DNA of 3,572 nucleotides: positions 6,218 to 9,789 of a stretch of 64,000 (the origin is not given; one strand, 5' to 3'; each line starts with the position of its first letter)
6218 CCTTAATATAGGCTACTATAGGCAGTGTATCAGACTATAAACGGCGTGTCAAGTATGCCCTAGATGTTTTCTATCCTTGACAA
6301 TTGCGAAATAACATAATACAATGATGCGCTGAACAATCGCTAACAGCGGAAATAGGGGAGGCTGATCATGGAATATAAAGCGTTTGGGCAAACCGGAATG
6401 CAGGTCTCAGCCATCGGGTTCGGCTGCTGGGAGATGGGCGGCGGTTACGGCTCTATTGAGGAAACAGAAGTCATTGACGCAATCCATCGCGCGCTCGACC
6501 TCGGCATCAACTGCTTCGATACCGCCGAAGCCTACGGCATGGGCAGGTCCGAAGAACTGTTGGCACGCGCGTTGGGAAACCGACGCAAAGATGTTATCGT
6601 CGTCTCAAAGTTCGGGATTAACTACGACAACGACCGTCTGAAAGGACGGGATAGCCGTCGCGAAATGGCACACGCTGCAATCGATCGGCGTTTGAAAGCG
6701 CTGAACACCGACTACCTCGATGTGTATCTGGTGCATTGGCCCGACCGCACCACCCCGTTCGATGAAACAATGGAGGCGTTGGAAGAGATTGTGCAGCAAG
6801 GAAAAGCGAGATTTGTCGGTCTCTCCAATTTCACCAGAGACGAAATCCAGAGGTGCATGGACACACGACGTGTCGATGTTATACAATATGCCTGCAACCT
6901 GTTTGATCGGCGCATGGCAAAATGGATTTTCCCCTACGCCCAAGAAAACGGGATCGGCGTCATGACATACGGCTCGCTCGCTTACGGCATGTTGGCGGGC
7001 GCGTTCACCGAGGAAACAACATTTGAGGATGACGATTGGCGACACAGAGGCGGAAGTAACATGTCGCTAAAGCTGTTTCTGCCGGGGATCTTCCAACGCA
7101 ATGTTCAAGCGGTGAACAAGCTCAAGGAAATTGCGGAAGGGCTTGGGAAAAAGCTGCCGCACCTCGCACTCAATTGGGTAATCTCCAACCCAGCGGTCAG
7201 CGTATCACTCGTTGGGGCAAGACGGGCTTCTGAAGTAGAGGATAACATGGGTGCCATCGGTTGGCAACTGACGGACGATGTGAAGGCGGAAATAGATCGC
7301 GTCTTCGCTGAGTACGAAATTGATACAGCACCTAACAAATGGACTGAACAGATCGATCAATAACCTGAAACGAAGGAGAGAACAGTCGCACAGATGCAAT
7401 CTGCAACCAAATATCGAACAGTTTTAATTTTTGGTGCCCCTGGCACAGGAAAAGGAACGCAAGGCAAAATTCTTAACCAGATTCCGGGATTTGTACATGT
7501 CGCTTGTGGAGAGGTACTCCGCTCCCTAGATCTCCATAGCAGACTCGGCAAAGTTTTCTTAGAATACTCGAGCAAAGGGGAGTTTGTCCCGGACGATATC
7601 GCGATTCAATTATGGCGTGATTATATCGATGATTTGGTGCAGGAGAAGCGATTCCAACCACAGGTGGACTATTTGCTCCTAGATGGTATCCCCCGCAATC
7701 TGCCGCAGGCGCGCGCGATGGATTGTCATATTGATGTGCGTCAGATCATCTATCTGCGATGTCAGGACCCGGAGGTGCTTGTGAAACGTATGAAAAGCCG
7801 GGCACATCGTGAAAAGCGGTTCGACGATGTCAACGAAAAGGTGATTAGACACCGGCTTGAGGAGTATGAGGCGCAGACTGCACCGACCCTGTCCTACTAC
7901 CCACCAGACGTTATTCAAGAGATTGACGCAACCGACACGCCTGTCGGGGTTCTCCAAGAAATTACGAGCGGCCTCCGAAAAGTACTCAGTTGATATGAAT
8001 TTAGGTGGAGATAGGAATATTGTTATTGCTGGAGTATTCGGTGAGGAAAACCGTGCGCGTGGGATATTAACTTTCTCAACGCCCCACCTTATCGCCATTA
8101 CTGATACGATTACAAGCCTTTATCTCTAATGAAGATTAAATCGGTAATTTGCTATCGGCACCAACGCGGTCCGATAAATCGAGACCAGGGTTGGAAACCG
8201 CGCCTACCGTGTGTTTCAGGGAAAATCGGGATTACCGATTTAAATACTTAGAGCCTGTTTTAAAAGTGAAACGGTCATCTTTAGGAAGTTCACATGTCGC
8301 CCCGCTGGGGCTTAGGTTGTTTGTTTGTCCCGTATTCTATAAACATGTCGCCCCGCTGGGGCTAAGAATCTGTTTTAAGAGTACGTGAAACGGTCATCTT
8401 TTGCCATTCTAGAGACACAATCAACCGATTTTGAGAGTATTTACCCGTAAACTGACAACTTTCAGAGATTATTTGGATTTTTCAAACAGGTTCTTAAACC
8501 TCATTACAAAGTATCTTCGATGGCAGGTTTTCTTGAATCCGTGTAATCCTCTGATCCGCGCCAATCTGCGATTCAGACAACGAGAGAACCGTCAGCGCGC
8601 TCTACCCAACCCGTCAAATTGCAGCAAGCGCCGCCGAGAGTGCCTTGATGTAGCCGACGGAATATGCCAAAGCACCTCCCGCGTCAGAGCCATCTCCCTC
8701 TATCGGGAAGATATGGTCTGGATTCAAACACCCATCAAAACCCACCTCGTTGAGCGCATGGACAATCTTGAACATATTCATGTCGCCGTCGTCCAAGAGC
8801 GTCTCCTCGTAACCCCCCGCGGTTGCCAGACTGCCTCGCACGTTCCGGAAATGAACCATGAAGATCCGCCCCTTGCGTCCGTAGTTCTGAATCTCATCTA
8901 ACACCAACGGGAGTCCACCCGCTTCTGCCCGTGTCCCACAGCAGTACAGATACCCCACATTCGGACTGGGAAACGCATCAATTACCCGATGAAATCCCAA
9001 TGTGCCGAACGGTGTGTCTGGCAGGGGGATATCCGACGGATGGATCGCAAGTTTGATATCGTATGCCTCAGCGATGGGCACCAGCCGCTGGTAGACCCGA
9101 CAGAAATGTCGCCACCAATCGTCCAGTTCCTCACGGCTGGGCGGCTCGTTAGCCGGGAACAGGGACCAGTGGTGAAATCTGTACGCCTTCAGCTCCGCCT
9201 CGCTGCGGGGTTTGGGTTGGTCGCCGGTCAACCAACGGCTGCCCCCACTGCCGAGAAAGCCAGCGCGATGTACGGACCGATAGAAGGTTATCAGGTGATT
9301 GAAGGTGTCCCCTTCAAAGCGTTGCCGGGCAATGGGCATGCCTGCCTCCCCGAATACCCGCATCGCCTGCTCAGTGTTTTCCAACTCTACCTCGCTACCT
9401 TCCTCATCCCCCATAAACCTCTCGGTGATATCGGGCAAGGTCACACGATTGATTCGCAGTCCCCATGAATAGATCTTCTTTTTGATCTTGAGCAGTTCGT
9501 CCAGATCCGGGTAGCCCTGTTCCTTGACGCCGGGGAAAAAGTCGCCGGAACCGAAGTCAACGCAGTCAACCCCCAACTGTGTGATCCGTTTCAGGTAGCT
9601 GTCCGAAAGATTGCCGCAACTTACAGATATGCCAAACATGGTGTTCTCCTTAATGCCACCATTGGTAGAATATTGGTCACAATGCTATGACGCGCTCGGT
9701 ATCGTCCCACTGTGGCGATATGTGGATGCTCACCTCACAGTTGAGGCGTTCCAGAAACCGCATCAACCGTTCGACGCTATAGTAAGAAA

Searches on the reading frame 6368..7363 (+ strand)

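Call 6: search_protein_families(library=pfam, proteins=[window:6368-7363:+], max_evalue=0.001)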
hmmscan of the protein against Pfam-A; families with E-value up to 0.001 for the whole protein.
window:6368-7363:+ (331 aa): 1 family
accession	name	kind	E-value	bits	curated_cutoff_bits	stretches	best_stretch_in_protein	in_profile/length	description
PF00248.27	Aldo_ket_red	-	3.3e-76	256.6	24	1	16-312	2-289/291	Aldo/keto reductase family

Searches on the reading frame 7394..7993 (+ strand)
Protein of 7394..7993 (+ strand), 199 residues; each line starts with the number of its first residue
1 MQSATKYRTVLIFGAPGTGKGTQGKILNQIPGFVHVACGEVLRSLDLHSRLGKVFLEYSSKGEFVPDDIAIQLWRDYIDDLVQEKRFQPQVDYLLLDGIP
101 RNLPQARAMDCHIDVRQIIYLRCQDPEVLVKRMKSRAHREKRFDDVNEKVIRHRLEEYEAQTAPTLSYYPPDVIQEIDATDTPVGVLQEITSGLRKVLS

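Call 6: search_protein_families(library=pfam, proteins=[window:7394-7993:+], max_evalue=0.001)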
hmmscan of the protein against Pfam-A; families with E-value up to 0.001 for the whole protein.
window:7394-7993:+ (199 aa): 3 families
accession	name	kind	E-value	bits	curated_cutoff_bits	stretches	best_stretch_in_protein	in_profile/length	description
PF00406.28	ADK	-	6.1e-27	95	26.8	1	12-169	1-146/151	Adenylate kinase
PF13207.12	AAA_17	-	6.3e-14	52.9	27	1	13-152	1-136/136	AAA domain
PF13238.12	AAA_18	-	2.8e-09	37.9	29.4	1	10-144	1-119/128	AAA domain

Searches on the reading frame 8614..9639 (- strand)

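Call 6: search_protein_families(library=pfam, proteins=[window:8614-9639:-], max_evalue=0.001)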
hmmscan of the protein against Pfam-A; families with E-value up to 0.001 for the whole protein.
window:8614-9639:- (341 aa): 2 families
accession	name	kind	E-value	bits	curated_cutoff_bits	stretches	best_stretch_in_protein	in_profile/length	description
PF03786.19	UxuA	-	1.1e-22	80.8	23.7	1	173-338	178-350/352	D-mannonate dehydratase (UxuA)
PF01261.30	AP_endonuc_2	-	3.6e-10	40.4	31.1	1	169-305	94-225/249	Xylose isomerase-like TIM barrel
